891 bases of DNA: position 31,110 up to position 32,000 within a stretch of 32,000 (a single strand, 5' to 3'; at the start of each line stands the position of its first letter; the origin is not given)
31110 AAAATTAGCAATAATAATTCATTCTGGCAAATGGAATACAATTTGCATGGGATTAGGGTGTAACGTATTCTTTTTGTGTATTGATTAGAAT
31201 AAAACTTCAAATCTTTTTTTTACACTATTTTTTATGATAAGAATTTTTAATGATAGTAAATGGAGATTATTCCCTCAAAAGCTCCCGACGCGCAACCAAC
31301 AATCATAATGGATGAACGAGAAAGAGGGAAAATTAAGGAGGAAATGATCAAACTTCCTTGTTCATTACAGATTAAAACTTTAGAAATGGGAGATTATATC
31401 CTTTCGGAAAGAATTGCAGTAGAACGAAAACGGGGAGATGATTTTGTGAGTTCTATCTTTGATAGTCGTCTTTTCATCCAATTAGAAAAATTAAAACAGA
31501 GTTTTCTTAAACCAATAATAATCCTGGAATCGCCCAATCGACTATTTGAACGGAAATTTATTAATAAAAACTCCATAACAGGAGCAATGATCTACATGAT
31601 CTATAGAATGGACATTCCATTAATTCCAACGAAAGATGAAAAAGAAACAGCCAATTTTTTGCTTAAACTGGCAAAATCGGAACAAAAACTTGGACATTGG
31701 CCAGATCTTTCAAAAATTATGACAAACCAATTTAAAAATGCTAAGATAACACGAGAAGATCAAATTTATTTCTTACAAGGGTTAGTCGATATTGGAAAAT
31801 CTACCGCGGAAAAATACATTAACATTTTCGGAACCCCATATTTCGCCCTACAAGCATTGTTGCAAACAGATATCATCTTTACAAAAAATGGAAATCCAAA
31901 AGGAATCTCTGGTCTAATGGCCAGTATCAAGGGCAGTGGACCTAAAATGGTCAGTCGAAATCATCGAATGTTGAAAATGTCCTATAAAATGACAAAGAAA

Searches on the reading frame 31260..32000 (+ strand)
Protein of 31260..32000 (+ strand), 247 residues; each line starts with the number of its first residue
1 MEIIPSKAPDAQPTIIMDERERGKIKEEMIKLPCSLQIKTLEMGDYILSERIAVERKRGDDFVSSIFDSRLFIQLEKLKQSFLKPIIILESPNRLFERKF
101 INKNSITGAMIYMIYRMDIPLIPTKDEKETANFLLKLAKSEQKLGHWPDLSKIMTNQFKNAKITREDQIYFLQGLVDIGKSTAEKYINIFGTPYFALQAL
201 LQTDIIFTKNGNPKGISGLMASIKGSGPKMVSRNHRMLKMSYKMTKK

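Call 9: search_protein_families(library=pfam, proteins=[window:31260-32000:+], max_evalue=1)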
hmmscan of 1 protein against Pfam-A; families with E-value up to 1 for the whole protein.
window:31260-32000:+ (247 aa): 1 family
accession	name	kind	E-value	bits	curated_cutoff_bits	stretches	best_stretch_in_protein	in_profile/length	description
PF02732.21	ERCC4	-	1.3e-26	93.7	24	1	17-136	1-139/140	ERCC4 domain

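Call 13: search_solved_structures(query=window:31260-32000:+, max_evalue=0.01, show_alignments=2)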
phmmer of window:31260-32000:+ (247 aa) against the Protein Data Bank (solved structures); distinct sequences matched with E-value up to 0.01: 9.
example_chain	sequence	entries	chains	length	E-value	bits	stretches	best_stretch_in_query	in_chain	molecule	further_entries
1j22_A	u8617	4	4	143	2.4e-22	82.5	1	15-144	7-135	ATP-dependent RNA helicase, putative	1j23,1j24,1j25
2bgw_A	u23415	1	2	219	2.1e-19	72.9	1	9-192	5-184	XPF ENDONUCLEASE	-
2bhn_A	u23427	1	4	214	1.5e-18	70.1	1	13-192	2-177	XPF ENDONUCLEASE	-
9pd3_Q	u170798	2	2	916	8.2e-07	31.7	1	11-96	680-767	DNA repair endonuclease XPF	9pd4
6sxa_F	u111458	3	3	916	1.1e-06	31.3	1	11-96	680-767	DNA repair endonuclease XPF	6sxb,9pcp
9qec_A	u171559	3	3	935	1.1e-06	31.3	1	11-96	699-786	DNA repair endonuclease XPF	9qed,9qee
4m6w_A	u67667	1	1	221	0.00059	22.4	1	37-144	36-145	Fanconi anemia group M protein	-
9hjo_A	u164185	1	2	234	0.00065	22.2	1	37-144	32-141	Fanconi anemia group M protein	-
4bxo_A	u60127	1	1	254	0.00078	22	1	37-144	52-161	FANCONI ANEMIA GROUP M PROTEIN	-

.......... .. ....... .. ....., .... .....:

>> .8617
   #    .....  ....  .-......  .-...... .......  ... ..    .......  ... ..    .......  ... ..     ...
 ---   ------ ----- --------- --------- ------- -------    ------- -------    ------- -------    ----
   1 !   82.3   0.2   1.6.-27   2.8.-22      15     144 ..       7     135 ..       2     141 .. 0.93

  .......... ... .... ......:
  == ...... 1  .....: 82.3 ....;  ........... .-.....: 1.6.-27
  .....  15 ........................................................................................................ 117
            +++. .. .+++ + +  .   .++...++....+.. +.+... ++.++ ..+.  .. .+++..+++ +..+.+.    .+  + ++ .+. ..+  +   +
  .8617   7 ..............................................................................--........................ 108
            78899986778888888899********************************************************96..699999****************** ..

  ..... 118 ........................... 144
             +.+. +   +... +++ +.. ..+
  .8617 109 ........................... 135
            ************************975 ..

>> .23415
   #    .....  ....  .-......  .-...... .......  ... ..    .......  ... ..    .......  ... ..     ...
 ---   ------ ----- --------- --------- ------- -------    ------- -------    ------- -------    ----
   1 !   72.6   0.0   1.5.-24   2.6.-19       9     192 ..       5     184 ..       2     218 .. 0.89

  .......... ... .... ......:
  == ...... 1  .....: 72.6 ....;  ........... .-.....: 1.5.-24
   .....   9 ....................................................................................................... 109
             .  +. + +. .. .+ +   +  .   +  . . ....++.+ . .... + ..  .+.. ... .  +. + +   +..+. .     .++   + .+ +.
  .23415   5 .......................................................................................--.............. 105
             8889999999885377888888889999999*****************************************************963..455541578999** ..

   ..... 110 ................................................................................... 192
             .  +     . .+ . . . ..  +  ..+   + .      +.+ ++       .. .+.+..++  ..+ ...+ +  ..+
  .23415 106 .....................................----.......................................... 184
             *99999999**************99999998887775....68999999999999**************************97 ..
